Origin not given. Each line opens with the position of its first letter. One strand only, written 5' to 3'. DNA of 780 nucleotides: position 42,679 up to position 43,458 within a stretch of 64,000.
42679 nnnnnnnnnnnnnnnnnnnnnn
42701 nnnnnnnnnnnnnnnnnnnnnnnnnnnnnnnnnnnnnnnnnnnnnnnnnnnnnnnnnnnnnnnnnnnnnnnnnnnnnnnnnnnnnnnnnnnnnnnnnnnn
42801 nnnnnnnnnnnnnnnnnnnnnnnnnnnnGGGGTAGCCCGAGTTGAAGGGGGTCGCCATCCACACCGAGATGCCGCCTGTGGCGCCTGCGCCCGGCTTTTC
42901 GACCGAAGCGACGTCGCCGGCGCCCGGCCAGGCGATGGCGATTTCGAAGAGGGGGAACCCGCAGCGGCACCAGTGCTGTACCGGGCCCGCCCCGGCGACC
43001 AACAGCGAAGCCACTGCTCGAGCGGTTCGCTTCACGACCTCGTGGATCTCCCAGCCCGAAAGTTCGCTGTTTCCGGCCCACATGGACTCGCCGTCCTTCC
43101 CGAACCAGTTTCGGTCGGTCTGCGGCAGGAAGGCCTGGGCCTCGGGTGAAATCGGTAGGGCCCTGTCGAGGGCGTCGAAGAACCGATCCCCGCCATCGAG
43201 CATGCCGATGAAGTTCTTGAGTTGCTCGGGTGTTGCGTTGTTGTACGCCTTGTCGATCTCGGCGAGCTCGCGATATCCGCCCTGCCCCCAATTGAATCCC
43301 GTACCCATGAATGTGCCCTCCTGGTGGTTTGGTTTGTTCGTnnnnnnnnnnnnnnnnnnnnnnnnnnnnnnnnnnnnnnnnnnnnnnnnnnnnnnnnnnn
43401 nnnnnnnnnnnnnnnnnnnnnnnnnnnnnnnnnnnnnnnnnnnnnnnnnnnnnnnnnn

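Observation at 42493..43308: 271-aa orphan protein downstream of the cyclase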

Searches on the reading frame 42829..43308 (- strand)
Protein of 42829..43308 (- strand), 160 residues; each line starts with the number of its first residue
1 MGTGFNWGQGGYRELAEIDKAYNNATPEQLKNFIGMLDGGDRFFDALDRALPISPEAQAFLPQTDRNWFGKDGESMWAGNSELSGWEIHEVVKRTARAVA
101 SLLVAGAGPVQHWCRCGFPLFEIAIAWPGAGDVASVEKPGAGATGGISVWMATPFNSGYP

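Call 90: find_homologous_proteins(query=A6, max_evalue=0.001)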
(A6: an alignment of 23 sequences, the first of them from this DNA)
Query A6 (23 sequences) (160 aa, profile of the alignment): 3 proteins with E <= 0.001 among 8000 candidates.
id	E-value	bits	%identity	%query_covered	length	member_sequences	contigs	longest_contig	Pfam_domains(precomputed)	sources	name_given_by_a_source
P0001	1.2e-46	176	100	100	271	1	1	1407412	-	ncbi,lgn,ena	-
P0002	1.8e-45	173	74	100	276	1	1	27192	-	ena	-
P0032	7.6e-29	119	31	85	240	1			-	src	-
